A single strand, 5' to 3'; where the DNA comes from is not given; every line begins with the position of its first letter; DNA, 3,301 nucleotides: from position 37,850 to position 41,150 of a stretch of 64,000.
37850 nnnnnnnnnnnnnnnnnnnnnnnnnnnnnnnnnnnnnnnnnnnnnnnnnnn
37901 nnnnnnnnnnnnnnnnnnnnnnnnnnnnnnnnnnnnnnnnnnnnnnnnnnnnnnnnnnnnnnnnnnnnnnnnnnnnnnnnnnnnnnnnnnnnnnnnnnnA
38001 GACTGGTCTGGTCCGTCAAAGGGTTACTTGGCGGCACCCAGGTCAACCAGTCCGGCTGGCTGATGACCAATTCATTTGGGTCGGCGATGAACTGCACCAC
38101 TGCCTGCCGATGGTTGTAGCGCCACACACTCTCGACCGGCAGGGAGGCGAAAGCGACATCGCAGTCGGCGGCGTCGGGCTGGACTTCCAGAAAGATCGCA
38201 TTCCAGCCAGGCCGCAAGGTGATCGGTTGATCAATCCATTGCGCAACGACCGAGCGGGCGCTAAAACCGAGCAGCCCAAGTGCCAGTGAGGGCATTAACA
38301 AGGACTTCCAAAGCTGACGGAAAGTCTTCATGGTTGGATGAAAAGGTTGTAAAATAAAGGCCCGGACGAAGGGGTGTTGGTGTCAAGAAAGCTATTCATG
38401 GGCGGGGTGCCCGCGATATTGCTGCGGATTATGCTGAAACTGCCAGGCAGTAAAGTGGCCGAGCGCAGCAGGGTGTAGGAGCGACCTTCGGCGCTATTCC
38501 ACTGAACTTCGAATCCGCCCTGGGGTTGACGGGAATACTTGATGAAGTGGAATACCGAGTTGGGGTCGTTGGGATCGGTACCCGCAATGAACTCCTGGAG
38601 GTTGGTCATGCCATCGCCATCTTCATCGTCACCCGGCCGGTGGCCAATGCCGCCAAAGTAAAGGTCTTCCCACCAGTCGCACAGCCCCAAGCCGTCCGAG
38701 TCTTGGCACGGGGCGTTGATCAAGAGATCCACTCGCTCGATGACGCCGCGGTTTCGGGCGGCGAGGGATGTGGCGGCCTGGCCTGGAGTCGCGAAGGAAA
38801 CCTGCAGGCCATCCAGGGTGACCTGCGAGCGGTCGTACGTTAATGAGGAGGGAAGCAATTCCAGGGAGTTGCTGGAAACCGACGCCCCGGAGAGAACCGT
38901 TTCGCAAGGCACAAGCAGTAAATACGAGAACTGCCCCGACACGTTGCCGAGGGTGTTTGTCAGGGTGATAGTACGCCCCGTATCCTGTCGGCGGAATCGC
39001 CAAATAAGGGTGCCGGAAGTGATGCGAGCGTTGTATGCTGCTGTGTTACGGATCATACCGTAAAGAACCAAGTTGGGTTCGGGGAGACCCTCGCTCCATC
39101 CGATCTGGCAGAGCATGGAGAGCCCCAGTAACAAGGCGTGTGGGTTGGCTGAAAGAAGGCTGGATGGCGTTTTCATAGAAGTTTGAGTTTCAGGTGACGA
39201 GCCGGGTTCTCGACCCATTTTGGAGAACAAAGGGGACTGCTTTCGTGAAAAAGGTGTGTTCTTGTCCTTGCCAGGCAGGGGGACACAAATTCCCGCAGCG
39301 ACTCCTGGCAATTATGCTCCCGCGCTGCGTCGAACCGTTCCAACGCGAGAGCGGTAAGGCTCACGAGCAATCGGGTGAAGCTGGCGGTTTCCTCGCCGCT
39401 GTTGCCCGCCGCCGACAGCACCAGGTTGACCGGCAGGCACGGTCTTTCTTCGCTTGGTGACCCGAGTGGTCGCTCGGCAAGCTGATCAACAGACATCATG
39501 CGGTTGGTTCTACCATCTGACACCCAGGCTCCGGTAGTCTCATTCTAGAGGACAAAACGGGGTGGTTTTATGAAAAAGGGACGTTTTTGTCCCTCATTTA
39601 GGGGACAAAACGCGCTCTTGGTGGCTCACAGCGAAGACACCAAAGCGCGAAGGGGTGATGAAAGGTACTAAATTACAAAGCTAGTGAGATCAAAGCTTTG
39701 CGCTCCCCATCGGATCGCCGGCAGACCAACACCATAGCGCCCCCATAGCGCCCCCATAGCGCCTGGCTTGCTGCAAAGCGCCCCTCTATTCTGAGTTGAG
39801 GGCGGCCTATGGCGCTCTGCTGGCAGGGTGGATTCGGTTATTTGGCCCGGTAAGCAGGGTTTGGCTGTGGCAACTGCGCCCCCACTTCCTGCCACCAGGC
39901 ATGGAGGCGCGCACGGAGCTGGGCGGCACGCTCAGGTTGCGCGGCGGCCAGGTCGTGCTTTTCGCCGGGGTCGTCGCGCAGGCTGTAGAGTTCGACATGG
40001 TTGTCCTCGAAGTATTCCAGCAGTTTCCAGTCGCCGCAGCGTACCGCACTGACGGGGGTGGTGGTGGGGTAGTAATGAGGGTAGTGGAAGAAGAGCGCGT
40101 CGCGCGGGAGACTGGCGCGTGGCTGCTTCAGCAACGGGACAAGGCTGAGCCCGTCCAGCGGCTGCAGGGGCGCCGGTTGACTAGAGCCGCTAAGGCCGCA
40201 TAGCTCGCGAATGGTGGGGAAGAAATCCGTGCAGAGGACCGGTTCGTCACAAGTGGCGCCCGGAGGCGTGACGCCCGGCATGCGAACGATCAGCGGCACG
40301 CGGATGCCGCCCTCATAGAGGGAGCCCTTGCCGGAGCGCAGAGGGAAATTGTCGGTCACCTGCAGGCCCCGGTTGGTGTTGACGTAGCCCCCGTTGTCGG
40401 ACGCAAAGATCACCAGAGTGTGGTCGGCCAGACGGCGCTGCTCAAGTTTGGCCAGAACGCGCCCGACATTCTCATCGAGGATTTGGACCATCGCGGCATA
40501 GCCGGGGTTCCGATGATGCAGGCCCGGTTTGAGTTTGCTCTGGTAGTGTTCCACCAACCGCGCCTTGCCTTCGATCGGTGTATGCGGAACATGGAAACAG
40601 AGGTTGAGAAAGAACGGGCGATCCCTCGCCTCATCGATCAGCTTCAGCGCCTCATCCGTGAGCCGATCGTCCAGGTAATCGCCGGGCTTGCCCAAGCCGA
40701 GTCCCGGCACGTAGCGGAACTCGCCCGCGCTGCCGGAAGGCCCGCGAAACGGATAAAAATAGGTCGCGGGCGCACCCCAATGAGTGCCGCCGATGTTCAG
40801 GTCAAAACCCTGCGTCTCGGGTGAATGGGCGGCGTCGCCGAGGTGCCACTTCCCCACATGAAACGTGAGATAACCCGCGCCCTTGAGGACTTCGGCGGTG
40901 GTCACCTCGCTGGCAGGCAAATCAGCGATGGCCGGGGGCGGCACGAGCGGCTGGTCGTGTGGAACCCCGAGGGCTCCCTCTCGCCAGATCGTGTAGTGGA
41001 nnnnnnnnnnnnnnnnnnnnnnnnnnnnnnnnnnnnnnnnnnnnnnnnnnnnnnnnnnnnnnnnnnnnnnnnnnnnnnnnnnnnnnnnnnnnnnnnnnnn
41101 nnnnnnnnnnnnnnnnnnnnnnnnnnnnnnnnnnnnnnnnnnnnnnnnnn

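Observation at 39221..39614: Duplicated three-box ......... palindromic motif with attenuator-like alternative pairings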

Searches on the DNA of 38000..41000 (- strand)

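Call 7: search_rna_families(source=window, start=38000, end=41000, threshold=evalue, max_evalue=5)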
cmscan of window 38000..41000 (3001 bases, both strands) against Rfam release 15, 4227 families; matches with E-value up to 5: 1.
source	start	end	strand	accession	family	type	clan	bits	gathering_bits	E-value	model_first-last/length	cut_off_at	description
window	40623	40704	-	RF00175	HIV-1_DIS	Cis-reg;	-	21.1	35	1.2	1-40/40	no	Human immunodeficiency virus type 1 dimerisation initiation site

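Call 75: build_rna_model(alignment_id=A6, structure=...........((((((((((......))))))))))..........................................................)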
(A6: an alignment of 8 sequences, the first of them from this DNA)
Model R1 built from alignment A6 (8 sequences, 95 columns); structure: as given.
model positions 94; base pairs 10; branch points 0; effective number of sequences 3.29; information 0.608 bits per position. Calibrated on 0.2 Mb of random sequence (short: E-values are rough).
structure used (alignment columns):
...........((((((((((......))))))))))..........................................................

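Call 76: search_with_rna_model(model_id=R1, source=window, filters=off, max_evalue=10, show_alignments=3)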
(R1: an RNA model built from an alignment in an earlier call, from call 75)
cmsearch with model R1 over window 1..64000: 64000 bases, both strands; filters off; matches with E-value up to 10: 8.
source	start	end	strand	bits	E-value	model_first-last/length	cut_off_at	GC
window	39527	39620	-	68.5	9.5e-15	1-94/94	no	0.48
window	37116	37140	+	9.5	1.9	1-94/94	no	0.76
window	39585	39610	+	9.2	2.3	11-36/94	no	0.38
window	16870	16941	+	7.8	5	1-94/94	no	0.65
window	55001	55021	-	6.9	8.3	1-94/94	no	0.76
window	45565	45606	-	6.8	8.6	1-94/94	no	0.71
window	21353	21386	-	6.7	9.1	1-94/94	no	0.62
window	36323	36350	-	6.6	9.7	1-94/94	no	0.61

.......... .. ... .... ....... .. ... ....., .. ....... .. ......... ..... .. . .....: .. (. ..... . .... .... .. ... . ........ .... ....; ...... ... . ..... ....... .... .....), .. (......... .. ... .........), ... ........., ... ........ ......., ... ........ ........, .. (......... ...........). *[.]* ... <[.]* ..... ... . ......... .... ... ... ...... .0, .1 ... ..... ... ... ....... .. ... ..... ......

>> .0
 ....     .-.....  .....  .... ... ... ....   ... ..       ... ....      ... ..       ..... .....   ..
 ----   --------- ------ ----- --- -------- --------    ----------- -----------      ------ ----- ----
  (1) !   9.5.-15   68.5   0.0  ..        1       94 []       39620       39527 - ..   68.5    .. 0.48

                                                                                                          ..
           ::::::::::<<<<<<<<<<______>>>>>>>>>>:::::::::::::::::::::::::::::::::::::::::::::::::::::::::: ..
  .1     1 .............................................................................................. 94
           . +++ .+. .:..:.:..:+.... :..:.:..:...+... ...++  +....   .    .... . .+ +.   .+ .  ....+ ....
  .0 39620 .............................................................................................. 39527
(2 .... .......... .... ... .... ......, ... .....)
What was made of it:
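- On Three-box element family upstream of the small ORF (defined here): Unit A meets only the part from box 2 onward and is not found by the model (call 76).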

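Call 77: search_with_rna_model(model_id=R1, sources=[L004, L005, L006, L007, L008, L009, L010, L011, L012, L013, L014, L015, L016, L017, L018, L019, L020, L021, L022, L023, L024, L025, L026, L027, L028, L029, L030, L031, L032, L033, L034, L035, L036, L037, L038, L039, L040, L041, L042, L043, L044, L045, L046, L047, L048, L049, L050, L051, L052, L053, L054, L055, L056, L057, L058, L059, L060, L061, L062, L063, L064, L065, L066, L067, L068, L069, L070, L071, L072, L073, L074, L075, L076, L077, L078, L079, L080, L081, L082, L083, L087, L090, L091, L092, L093, L095, L096, L097, L085, L086], max_evalue=1)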
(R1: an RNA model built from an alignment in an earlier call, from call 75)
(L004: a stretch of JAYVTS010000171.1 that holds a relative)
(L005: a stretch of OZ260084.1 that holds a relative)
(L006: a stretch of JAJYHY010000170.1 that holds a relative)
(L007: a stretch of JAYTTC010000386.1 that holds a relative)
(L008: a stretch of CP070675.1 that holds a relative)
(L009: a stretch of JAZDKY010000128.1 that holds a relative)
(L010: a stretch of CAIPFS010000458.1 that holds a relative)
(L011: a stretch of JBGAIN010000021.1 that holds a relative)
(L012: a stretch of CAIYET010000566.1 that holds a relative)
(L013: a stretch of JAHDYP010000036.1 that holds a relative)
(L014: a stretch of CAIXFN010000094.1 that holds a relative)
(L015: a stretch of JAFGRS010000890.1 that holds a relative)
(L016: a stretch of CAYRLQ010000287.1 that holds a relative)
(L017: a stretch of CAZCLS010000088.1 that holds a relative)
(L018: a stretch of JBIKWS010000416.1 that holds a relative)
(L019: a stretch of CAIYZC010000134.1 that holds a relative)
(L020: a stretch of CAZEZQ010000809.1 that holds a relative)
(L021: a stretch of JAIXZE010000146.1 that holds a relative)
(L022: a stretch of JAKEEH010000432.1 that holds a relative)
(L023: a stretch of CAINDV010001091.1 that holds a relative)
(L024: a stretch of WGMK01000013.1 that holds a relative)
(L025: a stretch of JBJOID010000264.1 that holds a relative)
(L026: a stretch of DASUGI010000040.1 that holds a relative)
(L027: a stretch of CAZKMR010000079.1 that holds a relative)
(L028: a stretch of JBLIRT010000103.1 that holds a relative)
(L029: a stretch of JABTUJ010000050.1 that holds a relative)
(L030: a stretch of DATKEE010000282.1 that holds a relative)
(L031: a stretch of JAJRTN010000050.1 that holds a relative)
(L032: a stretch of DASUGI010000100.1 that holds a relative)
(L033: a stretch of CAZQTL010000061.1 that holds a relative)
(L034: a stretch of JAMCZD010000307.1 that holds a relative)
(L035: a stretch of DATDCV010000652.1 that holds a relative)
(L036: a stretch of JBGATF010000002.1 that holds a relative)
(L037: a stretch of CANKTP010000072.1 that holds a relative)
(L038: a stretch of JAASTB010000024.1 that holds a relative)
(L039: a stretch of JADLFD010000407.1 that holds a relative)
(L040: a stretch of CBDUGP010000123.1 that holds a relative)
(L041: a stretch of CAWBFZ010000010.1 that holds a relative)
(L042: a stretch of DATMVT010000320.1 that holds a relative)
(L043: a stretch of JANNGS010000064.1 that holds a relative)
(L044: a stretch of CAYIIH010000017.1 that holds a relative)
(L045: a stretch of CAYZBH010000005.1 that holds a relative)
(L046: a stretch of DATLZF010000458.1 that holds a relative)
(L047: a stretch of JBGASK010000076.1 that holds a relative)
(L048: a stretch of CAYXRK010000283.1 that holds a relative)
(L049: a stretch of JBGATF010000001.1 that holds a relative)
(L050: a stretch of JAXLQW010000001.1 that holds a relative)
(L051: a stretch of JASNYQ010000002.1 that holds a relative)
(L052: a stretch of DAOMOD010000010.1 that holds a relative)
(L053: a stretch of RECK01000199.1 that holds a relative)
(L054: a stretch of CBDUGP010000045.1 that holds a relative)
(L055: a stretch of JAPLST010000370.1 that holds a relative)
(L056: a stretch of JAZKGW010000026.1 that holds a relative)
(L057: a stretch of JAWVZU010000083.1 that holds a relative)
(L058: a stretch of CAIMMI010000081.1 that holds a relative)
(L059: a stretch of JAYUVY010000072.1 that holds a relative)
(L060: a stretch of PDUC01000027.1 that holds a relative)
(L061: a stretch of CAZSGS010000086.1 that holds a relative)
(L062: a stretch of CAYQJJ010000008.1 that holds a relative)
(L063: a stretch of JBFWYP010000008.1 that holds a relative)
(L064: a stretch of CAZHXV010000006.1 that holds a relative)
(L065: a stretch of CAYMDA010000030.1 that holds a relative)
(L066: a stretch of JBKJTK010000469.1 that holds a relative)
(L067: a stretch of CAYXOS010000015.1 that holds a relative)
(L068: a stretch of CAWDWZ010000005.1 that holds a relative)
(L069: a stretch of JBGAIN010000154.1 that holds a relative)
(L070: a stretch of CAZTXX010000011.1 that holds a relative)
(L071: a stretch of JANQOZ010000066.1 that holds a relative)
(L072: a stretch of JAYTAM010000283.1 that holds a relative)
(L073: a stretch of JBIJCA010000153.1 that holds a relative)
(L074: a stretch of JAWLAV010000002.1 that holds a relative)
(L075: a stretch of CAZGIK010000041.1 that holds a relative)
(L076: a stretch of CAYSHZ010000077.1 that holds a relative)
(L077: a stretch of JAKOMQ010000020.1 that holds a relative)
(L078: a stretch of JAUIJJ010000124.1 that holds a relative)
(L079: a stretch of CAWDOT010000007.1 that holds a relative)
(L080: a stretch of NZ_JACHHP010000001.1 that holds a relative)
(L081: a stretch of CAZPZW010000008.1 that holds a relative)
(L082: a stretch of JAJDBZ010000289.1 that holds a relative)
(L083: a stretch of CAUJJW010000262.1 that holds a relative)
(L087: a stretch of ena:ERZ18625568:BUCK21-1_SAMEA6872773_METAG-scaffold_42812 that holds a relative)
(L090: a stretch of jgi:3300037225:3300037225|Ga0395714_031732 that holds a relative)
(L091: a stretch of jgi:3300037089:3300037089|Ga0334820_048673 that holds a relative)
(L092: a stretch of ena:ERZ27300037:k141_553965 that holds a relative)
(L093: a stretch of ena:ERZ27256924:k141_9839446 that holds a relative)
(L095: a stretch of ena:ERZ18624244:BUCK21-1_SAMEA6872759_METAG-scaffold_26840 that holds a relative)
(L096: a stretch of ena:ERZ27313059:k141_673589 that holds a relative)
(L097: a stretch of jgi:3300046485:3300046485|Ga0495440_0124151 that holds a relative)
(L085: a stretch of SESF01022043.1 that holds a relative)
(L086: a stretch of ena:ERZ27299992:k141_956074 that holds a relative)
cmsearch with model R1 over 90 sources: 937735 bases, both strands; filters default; matches with E-value up to 1: 11.
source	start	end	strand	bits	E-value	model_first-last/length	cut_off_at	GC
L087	122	215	+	109.3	1.9e-23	1-94/94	no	0.47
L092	34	127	+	109.2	2e-23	1-94/94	no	0.43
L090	1650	1743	+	103.9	3.9e-22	1-94/94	no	0.48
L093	127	219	+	97.6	1.3e-20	1-94/94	no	0.43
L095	1599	1692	+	94.7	6.3e-20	1-94/94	no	0.48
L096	370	463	+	94.7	6.3e-20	1-94/94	no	0.48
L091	1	84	+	90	9e-19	11-94/94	5'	0.48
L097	538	631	+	83.5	3.3e-17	1-94/94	no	0.49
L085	224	317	+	68.2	1.6e-13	1-94/94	no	0.47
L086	86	179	+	67.5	2.5e-13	1-94/94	no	0.48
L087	129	157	-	18.2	0.22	11-39/94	no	0.41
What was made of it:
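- The covariance model scores unit B at 68.5 bits and the other members at 83-109 bits (calls 76, 77).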

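Call 78: search_rna_families(sources=[L087, L092, L097, L095, L086], threshold=evalue, max_evalue=1)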
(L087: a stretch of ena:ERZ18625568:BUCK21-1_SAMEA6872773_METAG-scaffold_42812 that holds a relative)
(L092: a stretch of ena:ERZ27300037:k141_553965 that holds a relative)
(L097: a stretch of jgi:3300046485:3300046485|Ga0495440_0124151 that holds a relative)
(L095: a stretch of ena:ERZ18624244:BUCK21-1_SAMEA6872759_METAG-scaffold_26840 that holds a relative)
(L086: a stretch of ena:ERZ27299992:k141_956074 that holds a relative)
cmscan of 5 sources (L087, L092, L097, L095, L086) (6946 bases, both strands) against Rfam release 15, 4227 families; matches with E-value up to 1: 2.
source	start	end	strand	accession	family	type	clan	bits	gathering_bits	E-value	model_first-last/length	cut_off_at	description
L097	199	297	-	RF03756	mir-4891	Gene; miRNA;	-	25.9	100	0.051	1-88/88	no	mir-4891 microRNA precursor family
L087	1935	1994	+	RF01022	mir-611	Gene; miRNA;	-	22.3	90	0.31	1-65/65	no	mir-611 microRNA precursor family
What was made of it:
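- On Any described RNA family (Rfam 15): Nothing relevant was found at E<=5 in 38000-41000 (call 7) or at E<=1 in five family loci (call 78).
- No Rfam family matches (calls 7, 78).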
